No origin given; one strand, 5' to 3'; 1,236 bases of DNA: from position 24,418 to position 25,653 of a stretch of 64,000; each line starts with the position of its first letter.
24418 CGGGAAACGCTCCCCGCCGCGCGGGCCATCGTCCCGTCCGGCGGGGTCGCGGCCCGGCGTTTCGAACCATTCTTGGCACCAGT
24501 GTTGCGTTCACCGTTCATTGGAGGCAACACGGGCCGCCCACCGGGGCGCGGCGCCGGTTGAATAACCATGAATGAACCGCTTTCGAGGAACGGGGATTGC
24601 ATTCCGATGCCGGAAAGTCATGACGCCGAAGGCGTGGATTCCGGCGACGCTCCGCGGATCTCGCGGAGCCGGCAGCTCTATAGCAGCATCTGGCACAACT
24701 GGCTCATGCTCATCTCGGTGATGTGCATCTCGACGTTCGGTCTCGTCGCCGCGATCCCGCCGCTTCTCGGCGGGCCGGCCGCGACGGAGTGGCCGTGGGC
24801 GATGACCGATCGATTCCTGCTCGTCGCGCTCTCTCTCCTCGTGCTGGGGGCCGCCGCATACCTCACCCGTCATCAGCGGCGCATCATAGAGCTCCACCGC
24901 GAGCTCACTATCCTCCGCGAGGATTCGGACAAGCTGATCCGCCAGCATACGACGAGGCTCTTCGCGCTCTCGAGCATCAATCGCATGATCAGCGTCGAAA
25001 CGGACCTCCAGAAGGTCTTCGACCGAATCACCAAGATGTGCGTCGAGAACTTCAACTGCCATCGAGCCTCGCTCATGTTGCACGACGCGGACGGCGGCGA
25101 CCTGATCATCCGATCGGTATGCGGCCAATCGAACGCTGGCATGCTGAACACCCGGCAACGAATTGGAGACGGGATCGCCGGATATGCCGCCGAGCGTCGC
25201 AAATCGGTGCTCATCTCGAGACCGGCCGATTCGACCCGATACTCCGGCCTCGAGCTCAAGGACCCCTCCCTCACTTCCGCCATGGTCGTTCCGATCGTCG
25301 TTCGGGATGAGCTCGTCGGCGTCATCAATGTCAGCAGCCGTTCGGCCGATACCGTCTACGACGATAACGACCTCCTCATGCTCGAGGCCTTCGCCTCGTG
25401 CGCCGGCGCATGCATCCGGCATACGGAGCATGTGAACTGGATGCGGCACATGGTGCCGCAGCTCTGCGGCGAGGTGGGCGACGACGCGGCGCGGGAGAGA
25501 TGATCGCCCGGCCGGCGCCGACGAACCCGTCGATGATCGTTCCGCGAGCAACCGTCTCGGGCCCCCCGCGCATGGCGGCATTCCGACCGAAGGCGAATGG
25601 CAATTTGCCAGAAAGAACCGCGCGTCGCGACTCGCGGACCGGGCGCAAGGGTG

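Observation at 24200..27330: Tandem duplicated TM-GAF genes, each driven by an identical perfect sigma-54 promoter, with conserved TGGCA-N3-TGCCA palindromes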

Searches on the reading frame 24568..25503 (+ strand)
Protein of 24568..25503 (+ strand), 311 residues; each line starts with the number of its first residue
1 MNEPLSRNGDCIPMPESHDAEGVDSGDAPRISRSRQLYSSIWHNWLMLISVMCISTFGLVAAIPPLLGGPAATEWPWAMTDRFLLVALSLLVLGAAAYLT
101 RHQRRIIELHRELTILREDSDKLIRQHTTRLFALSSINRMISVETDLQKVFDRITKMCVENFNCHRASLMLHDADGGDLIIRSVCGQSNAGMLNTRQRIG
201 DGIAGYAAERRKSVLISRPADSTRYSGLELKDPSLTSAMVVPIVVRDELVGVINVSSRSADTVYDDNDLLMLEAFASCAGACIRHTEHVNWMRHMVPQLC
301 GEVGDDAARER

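Call 7: search_protein_families(library=pfam, proteins=[window:24568-25503:+], max_evalue=0.01)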
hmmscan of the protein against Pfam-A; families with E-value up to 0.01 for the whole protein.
window:24568-25503:+ (311 aa): 3 families
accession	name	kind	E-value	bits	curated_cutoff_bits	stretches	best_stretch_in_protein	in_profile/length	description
PF13185.12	GAF_2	-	1.1e-17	65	28.6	1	144-283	1-135/136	GAF domain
PF01590.32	GAF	-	1.4e-17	64.9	22.4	1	146-281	1-131/133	GAF domain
PF13492.12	GAF_3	-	4.7e-08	33.9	27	1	146-281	1-125/129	GAF domain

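Call 10: find_related_loci(query=window:24568-25503:+, collection=genome_contigs, flank=6000)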
Query window:24568-25503:+ (311 aa) in genome_contigs; peptide patterns used: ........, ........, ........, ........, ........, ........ (x = any residue, [..] = any of these).
140 stretches matched a pattern; 33 encode a relative of the query (tblastn E <= 1e-3); 33 distinct loci.
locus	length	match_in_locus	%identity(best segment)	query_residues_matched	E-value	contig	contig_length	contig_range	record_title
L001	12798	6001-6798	41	36-302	4e-62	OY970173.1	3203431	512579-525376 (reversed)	MAG: Candidatus Latescibacteria bacterium isolate MFD02242.bin.1.32 genome assembly, chromosome: 1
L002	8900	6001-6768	40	42-299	1e-57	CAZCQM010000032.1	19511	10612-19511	MAG TPA_asm: uncultured bacterium isolate SRP214966_co3_155 genome assembly, contig: NODE_3775_length_19511_cov_4.951532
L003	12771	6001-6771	39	44-302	1e-56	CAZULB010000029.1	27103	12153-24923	MAG TPA_asm: uncultured bacterium isolate SRP237561_co1_357 genome assembly, contig: NODE_2692_length_27103_cov_6.350710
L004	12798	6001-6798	39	42-308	2e-56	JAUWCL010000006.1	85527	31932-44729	MAG: Candidatus Krumholzibacteriota bacterium isolate CSMAG_2137 CSMAG_2137_k141_1535674_length_85527_cov_32.9835, whole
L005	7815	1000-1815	37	36-309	3e-54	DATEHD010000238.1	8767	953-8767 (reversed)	MAG TPA_asm: Candidatus Krumholzibacteriia bacterium isolate SMAG_U8802 k141_1346893, whole genome shotgun sequence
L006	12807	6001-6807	37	32-296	3e-53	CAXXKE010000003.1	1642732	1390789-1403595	MAG: Candidatus Krumholzibacteriia bacterium isolate 6e48df6a-8f97-42e3-8007-6ecbf69f3fc6 genome assembly, contig: conti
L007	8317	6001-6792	38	35-299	1e-52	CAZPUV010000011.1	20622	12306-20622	MAG TPA_asm: uncultured bacterium isolate SRP239054_co1_134 genome assembly, contig: NODE_1760_length_20622_cov_6.096076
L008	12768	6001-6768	39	42-299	1e-50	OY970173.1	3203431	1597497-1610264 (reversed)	MAG: Candidatus Latescibacteria bacterium isolate MFD02242.bin.1.32 genome assembly, chromosome: 1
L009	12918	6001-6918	34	11-302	2e-50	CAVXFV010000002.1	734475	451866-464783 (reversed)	MAG: Candidatus Latescibacteria bacterium isolate MFD02416.bin.2.66 genome assembly, contig: contig_31229, whole genome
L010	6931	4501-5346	35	17-299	2e-50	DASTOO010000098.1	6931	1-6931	MAG TPA_asm: Candidatus Krumholzibacteriia bacterium isolate SMAG_U2172 k141_1769039, whole genome shotgun sequence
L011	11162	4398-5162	37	44-299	3e-50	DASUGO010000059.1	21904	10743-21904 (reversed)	MAG TPA_asm: Candidatus Krumholzibacteriia bacterium isolate SMAG_U1407 k141_1973855, whole genome shotgun sequence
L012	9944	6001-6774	37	40-299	1e-43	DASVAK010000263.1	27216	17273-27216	MAG TPA_asm: Candidatus Krumholzibacteriia bacterium isolate SMAG_U1949 k141_858861, whole genome shotgun sequence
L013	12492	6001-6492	35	131-294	5e-19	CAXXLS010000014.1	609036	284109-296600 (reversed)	MAG: Geopsychrobacteraceae bacterium isolate 317fd568-e5dc-41c8-b78d-107954c7a258 genome assembly, contig: contig_14, wh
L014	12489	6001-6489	34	131-293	1e-17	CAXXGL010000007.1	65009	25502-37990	MAG: Geopsychrobacteraceae bacterium isolate 8b9bb483-88ce-455b-a6f7-e8eba1be465c genome assembly, contig: contig_7, who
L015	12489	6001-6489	34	131-293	1e-16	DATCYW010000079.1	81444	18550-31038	MAG TPA_asm: Malonomonas sp. isolate SMAG_U54 k141_495684, whole genome shotgun sequence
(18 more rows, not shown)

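Call 18: search_protein_families(library=ncbifam, proteins=[L001:4720-5724:+, L001:1702-2973:+, L001:6871-7746:-, L003:3125-4792:+, L003:4804-5556:+, L003:6899-7693:-, L006:4013-5800:+, L006:6862-8223:-, L012:4493-5524:+, window:24568-25503:+], max_evalue=0.001)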
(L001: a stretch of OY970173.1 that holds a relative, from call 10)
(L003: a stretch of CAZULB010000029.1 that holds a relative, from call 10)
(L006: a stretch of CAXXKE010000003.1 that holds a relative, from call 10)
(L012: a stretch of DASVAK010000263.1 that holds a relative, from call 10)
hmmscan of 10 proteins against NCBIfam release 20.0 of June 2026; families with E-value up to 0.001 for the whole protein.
L001:4720-5724:+ (334 aa): 4 families
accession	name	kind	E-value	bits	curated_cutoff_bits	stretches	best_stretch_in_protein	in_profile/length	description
TIGR03938.2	deacetyl_PgaB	equivalog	2.9e-37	128.3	321.9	1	100-327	29-264/621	poly-beta-1,6-N-acetyl-D-glucosamine N-deacetylase PgaB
TIGR03933.1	PIA_icaB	equivalog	1.1e-23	84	248.35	1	100-288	38-211/245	intercellular adhesin biosynthesis polysaccharide N-deacetylase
NF011177.0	PRK14582.1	equivalog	8.5e-23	80.5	923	1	96-292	68-279/671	poly-beta-1,6-N-acetyl-D-glucosamine N-deacetylase PgaB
NF011176.0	PRK14581.1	equivalog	2.6e-16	58.9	1091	1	96-323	68-302/673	poly-beta-1,6-N-acetyl-D-glucosamine N-deacetylase PgaB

L001:1702-2973:+ (423 aa): 29 families (the best 25 are shown)
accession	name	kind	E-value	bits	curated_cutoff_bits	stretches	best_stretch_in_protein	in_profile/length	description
TIGR03937.1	PgaC_IcaA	equivalog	5.4e-126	420.8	422.3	1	22-420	3-406/407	poly-beta-1,6-N-acetyl-D-glucosamine synthase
TIGR03965.1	mycofact_glyco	equivalog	5.6e-34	117.8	280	1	52-327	64-333/467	mycofactocin biosynthesis glycosyltransferase MftF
TIGR03111.1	glyc2_xrt_Gpos1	hypoth_equivalog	1.7e-23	83.1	363.95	1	26-333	13-330/439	TIGR03111 family XrtG-associated glycosyltransferase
TIGR03030.1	CelA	equivalog_domain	4.5e-22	77.9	699.1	1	34-292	104-383/714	UDP-forming cellulose synthase catalytic subunit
NF041875.1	EPS_EpsD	equivalog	1.8e-21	76.9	370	1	65-282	1-222/325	exopolysaccharide biosynthesis glycosyltransferase EpsD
TIGR04242.1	nodulat_NodC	equivalog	4.1e-21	75.4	550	1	37-284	23-282/395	chitooligosaccharide synthase NodC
TIGR04283.1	glyco_like_mftF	equivalog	6.4e-14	52.1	182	1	65-250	1-170/221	TIGR04283 family arsenosugar biosynthesis glycosyltransferase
NF007482.0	PRK10073.1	equivalog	1e-13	51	423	1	62-162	5-105/334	glycosyltransferase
NF047683.1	TeichurnBiosyTuaG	equivalog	1.1e-13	51.4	400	1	62-158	5-102/252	teichuronic acid biosynthesis protein TuaG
NF038299.1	EPS_HpsN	equivalog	3.7e-13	49.1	425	1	63-188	1-126/317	hormogonium polysaccharide biosynthesis glycosyltransferase HpsN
NF008558.0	PRK11498.1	equivalog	8.3e-13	47.1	992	1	57-292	267-507/872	UDP-forming cellulose synthase catalytic subunit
NF047588.1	GlcsyltransPgfSStrep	equivalog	7.7e-12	45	500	1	65-168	3-111/308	glycosyltransferase PgfS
NF053739.1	GlytfEpsEBac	equivalog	9e-12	44.5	450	1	63-161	1-101/265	glycosyltransferase EpsE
TIGR03469.1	HpnB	hypoth_equivalog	1.5e-11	43.9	379.25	1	20-169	6-162/386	hopene-associated glycosyltransferase HpnB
NF045692.1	OglycostaseCruG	equivalog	4.1e-11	42.4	600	1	32-192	9-177/386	2'-O-glycosyltransferase CruG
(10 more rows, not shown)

L001:6871-7746:- (291 aa): 215 families (the best 25 are shown)
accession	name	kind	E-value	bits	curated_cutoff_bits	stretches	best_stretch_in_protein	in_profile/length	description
NF006212.0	PRK08339.1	equivalog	2.2e-55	188.1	339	1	30-290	4-262/263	short chain dehydrogenase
NF005559.1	PRK07231.1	subfamily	2.1e-49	168.3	215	1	33-286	3-247/249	glucose 1-dehydrogenase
NF005468.0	PRK07062.1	equivalog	9e-47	159.8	266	1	28-287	2-262/265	SDR family oxidoreductase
NF052558.1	MBtsdlDhBudC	equivalog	1.7e-46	158.8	270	1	34-286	3-241/250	meso-2,3-butanediol dehydrogenase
NF009466.0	PRK12826.1-2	subfamily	1.8e-45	155.4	222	1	35-287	4-245/248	3-oxoacyl-ACP reductase FabG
NF009468.0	PRK12826.1-4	equivalog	9.9e-45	153.2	318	1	32-287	5-248/256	SDR family oxidoreductase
NF004778.0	PRK06124.1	equivalog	1.8e-44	152.1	303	1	30-287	7-253/256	SDR family oxidoreductase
TIGR01963.1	PHB_DH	subfamily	2.4e-43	148.3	307.05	1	35-287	2-253/255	3-hydroxybutyrate dehydrogenase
NF004779.0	PRK06125.1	subfamily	6.4e-43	147.1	261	1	28-286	1-253/259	short-chain dehydrogenase/reductase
NF009384.0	PRK12743.1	equivalog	1.6e-42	145.5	264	1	35-287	7-248/258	SDR family oxidoreductase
NF004198.0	PRK05653.1-3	equivalog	2.9e-42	144.9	296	1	33-286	6-246/248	3-oxoacyl-ACP reductase FabG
NF005909.0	PRK07890.1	subfamily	2.9e-42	144.7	258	1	39-287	12-258/260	short chain dehydrogenase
TIGR01830.1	3oxo_ACP_reduc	equivalog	6.3e-42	143.9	297.75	1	38-285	2-237/239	3-oxoacyl-[acyl-carrier-protein] reductase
NF009464.0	PRK12824.1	subfamily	7.5e-41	140.4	269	1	35-286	3-242/245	3-oxoacyl-ACP reductase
NF006693.0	PRK09242.1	equivalog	8.5e-41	139.8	328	1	32-287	8-254/258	SDR family oxidoreductase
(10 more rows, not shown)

L003:3125-4792:+ (555 aa): 9 families
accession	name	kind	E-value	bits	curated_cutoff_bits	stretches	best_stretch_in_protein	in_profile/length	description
TIGR02917.1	PEP_TPR_lipo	equivalog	1.2e-13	49.9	312.2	1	34-205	534-703/899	XrtA/PEP-CTERM system TPR-repeat protein PrsT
TIGR03939.1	PGA_TPR_OMP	equivalog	1.1e-08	33.9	366.65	2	131-214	389-472/800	poly-beta-1,6 N-acetyl-D-glucosamine export porin PgaA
NF042912.1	Amuc_1098_fam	equivalog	6.3e-06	24.5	750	1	26-181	34-199/805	Amuc_1098 family type IV pilus outer membrane protein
NF008520.0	PRK11447.1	equivalog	1.1e-05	23.5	858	1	120-234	591-700/1157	cellulose synthase complex outer membrane protein BcsC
NF033920.0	C39_PA2778_fam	equivalog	4.6e-05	22.9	150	0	152-227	171-246/255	PA2778 family cysteine peptidase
NF052415.1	T3SS_chap_SctY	equivalog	0.00011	22.7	70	0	74-164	12-104/106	type III secretion apparatus assembly chaperone SctY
TIGR02521.1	type_IV_pilW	equivalog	0.00024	20.8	154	0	135-207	29-101/234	type IV pilus biogenesis/stability protein PilW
TIGR02795.1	tol_pal_ybgF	equivalog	0.00042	20.9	90.1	0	150-209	52-114/119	tol-pal system protein YbgF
NF040959.1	MamA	equivalog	0.0008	18.9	200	0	51-178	20-148/204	magnetosome protein MamA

L003:4804-5556:+ (250 aa): 4 families
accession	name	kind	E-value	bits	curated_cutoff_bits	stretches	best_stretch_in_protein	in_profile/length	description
TIGR03938.2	deacetyl_PgaB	equivalog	2.7e-28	98.6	321.9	1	99-216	23-151/621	poly-beta-1,6-N-acetyl-D-glucosamine N-deacetylase PgaB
TIGR03933.1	PIA_icaB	equivalog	2.3e-21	76.4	248.35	1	99-213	32-146/245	intercellular adhesin biosynthesis polysaccharide N-deacetylase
NF011177.0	PRK14582.1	equivalog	6.1e-19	67.7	923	1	102-226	69-206/671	poly-beta-1,6-N-acetyl-D-glucosamine N-deacetylase PgaB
NF011176.0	PRK14581.1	equivalog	1.8e-15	56.1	1091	1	102-217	69-195/673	poly-beta-1,6-N-acetyl-D-glucosamine N-deacetylase PgaB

L003:6899-7693:- (264 aa): 221 families (the best 25 are shown)
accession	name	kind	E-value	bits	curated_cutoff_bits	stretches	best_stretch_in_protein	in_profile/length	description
NF006212.0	PRK08339.1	equivalog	8.9e-54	182.8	339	1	4-261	5-260/263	short chain dehydrogenase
NF005468.0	PRK07062.1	equivalog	3.7e-47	161.1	266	1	2-260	3-262/265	SDR family oxidoreductase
NF005559.1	PRK07231.1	subfamily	5.1e-47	160.5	215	1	5-260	2-248/249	glucose 1-dehydrogenase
NF004778.0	PRK06124.1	equivalog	9.9e-46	156.2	303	1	4-260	8-253/256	SDR family oxidoreductase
NF009466.0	PRK12826.1-2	subfamily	9.9e-45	152.9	222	1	7-259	3-244/248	3-oxoacyl-ACP reductase FabG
NF004779.0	PRK06125.1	subfamily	1.5e-43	149.2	261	1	1-259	1-253/259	short-chain dehydrogenase/reductase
NF052558.1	MBtsdlDhBudC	equivalog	3.6e-43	147.9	270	1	6-259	2-241/250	meso-2,3-butanediol dehydrogenase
NF004198.0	PRK05653.1-3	equivalog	1.9e-42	145.4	296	1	5-259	5-246/248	3-oxoacyl-ACP reductase FabG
NF009093.0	PRK12429.1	subfamily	3.8e-42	144.4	258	1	5-260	3-257/259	3-hydroxybutyrate dehydrogenase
NF009464.0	PRK12824.1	subfamily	3e-41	141.7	269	1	8-259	3-242/245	3-oxoacyl-ACP reductase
TIGR01963.1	PHB_DH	subfamily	7.2e-41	140.1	307.05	1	8-260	2-253/255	3-hydroxybutyrate dehydrogenase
TIGR01829.1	AcAcCoA_reduct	subfamily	9.4e-41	140.1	302.1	1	8-259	1-240/242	acetoacetyl-CoA reductase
TIGR01830.1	3oxo_ACP_reduc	equivalog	1e-40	140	297.75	1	11-259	2-238/239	3-oxoacyl-[acyl-carrier-protein] reductase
NF009468.0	PRK12826.1-4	equivalog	1.5e-40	139.5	318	1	5-259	5-247/256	SDR family oxidoreductase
TIGR02415.1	23BDH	subfamily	2.1e-39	135.5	304.35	1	9-260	2-252/254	acetoin reductase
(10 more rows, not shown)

L006:4013-5800:+ (595 aa): 27 families (the best 25 are shown)
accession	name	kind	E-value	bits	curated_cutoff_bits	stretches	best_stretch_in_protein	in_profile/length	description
NF041906.1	V4R_TF_MobR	exception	3.3e-110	369.1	999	1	55-588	10-544/544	phenol degradation transcriptional regulator MobR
NF041552.1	TF_PrdR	equivalog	1.6e-104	350.3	795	1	255-589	239-577/577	sigma-54 dependent transcriptional regulator PrdR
TIGR01817.1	nifA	equivalog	5.1e-100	335.7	528.85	1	284-536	195-447/534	nif-specific transcriptional activator NifA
NF007689.0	PRK10365.1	equivalog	2.1e-97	326.7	760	1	263-586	116-440/441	sigma-54-dependent response regulator transcription factor ZraR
NF008469.0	PRK11361.1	equivalog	1.5e-96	323.9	714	1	278-588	136-454/461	acetoacetate metabolism transcriptional regulator AtoC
TIGR02915.1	PEP_resp_reg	equivalog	8.7e-96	321.4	502.6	1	274-589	126-443/445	PEP-CTERM-box response regulator transcription factor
NF050807.1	TransRegFlbDCaul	equivalog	1.8e-92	310.6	750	1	288-592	121-442/454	sigma-54-dependent transcriptional regulator FlbD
NF003451.0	PRK05022.1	equivalog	7.3e-90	302.1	476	1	266-583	171-503/512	nitric oxide reductase transcriptional regulator NorR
NF038308.1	RNA_repair_RtcR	equivalog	6.4e-89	299.2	650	1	270-537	165-441/530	RNA repair transcriptional activator RtcR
TIGR01818.1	ntrC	equivalog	2.2e-86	290.5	558.6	1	267-537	114-386/463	nitrogen regulation protein NR(I)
TIGR02329.1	propionate_PrpR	equivalog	1.7e-85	287.7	499.2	1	288-586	215-525/526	propionate catabolism operon regulatory protein PrpR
NF049963.1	RespRegFlgRCampy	domain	2.3e-82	277.1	750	1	259-589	111-428/429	fla regulon two-component system response regulator FlgR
NF011695.0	PRK15115.1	equivalog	4.7e-82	276.1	763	1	288-589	138-437/445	two-component system response regulator GlrR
NF041946.1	LuxO_transreg_Vib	equivalog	2.4e-80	270.6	800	2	259-535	103-383/463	quorum-sensing sigma-54 dependent transcriptional regulator LuxO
NF011953.0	PRK15424.1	equivalog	8e-80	268.9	703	1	288-587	222-533/538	propionate catabolism operon regulatory protein PrpR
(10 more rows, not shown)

L006:6862-8223:- (453 aa): 0 families

L012:4493-5524:+ (343 aa): 6 families
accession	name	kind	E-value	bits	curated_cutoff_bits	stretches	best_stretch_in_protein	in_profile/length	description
TIGR03938.2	deacetyl_PgaB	equivalog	1.1e-42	146.2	321.9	1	100-336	24-264/621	poly-beta-1,6-N-acetyl-D-glucosamine N-deacetylase PgaB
TIGR03933.1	PIA_icaB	equivalog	2.2e-26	92.9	248.35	1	97-298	30-214/245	intercellular adhesin biosynthesis polysaccharide N-deacetylase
NF011177.0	PRK14582.1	equivalog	2.1e-24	85.8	923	1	102-336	69-322/671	poly-beta-1,6-N-acetyl-D-glucosamine N-deacetylase PgaB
NF011176.0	PRK14581.1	equivalog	1.8e-20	72.7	1091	1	104-295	71-275/673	poly-beta-1,6-N-acetyl-D-glucosamine N-deacetylase PgaB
TIGR02764.1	spore_ybaN_pdaB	equivalog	3.1e-05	23.8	237.4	0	140-212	6-70/191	polysaccharide deacetylase family sporulation protein PdaB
NF050820.1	PolSacchBiosHfsH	equivalog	0.00069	19.3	400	0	137-226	31-118/249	oligosaccharide deacetylase HfsH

window:24568-25503:+ (311 aa): 1 family
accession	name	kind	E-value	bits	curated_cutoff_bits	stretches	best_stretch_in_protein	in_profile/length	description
TIGR01817.1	nifA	equivalog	2.8e-10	39.6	528.85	1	130-291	3-164/534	nif-specific transcriptional activator NifA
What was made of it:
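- Closest known: N-terminal GAF domains of sigma-54 activators. Same: The best NCBIfam match is the NifA GAF region (E=2.8e-10, call 18).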

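Call 19: find_encoding_contigs(protein=window:24568-25503:+, flank=10000, max_places=6)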
Protein window:24568-25503:+ (311 aa): no gene with exactly this product is on record in the collection.
